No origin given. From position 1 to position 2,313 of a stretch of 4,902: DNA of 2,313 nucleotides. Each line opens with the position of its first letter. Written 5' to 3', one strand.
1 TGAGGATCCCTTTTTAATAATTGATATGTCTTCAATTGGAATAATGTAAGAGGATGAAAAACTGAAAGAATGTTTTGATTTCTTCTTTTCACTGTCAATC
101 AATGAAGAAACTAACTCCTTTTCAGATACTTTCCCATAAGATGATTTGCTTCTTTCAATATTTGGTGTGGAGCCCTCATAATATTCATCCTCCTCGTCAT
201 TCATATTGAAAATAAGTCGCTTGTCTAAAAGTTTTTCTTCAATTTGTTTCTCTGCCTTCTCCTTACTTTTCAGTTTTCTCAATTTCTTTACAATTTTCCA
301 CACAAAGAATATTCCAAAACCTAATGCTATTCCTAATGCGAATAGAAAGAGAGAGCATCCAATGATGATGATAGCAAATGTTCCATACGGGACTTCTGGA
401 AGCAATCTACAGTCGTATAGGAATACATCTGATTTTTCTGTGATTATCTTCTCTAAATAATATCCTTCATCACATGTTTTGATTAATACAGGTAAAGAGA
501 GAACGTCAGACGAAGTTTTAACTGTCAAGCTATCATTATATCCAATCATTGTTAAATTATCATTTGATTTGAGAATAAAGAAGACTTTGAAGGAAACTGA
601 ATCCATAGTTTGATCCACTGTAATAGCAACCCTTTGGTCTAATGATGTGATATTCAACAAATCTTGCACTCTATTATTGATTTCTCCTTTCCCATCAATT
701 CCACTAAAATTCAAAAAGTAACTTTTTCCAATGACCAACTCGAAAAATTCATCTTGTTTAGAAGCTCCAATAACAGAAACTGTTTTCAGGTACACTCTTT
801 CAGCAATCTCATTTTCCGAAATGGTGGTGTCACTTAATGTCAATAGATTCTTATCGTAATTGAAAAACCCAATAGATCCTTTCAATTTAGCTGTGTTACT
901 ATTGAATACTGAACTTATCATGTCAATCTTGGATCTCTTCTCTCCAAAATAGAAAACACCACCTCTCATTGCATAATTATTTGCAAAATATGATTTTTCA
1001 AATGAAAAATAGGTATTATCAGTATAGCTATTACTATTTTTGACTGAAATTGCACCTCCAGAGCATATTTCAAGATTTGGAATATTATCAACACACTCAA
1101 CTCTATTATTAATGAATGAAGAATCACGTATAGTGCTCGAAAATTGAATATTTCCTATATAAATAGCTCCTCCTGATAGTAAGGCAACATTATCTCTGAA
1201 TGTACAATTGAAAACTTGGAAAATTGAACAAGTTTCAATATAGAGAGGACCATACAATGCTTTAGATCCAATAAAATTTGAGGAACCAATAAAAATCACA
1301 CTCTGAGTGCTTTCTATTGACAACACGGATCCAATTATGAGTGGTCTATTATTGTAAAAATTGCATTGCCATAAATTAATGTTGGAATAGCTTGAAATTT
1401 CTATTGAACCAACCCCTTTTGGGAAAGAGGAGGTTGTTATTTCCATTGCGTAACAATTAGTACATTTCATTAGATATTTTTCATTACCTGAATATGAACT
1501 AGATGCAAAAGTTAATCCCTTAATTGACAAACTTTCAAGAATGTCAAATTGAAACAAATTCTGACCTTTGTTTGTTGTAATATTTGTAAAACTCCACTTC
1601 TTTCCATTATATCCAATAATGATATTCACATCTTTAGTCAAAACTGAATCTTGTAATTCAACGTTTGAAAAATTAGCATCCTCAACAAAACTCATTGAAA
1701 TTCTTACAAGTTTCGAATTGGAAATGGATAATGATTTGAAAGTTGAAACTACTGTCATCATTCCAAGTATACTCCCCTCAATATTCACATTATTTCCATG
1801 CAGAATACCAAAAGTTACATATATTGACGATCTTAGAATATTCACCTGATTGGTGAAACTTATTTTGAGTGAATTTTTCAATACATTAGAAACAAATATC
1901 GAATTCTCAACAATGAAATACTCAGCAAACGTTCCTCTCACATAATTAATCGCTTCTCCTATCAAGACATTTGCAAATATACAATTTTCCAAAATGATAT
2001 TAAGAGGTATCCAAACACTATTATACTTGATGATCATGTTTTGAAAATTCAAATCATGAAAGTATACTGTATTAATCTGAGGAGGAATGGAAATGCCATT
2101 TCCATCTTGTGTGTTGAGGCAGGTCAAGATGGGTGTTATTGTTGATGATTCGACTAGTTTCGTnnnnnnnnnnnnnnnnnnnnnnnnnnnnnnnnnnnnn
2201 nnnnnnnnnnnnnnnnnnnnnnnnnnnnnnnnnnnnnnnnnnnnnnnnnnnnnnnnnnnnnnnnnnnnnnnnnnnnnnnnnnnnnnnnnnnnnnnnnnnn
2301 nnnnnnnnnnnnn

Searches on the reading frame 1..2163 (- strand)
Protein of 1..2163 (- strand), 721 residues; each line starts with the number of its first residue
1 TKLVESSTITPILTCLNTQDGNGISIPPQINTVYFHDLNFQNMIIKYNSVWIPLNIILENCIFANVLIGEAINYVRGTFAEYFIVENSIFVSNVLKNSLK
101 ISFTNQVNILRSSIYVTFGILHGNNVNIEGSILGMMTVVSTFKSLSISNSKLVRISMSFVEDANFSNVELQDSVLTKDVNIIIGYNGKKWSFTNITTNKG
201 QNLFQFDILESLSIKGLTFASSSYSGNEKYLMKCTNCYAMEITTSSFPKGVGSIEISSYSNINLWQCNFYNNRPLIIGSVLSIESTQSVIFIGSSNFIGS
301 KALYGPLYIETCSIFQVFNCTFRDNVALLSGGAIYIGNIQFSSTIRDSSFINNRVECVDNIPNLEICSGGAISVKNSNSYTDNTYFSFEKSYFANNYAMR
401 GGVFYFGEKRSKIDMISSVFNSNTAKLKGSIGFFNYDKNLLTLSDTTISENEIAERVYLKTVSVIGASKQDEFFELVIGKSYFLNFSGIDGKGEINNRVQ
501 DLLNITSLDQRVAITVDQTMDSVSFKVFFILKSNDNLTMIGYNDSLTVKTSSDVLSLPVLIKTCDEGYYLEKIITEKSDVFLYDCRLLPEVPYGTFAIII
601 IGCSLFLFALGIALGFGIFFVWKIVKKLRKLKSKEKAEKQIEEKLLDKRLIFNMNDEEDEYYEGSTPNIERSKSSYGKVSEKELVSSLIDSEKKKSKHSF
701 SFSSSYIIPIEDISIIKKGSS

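Call 8: search_protein_families(library=pfam, max_evalue=1, proteins=[window:1-2163:-])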
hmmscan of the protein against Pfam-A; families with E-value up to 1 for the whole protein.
seq(721 aa): 2 families
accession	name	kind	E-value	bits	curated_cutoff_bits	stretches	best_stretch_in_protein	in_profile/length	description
PF02415.23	Chlam_PMP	-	0.0054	17.3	20.6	1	319-336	1-18/19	Chlamydia polymorphic membrane protein (Chlamydia_PMP) repeat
PF06305.16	LapA_dom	-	0.12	12.7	28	1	605-645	24-63/64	Lipopolysaccharide assembly protein A domain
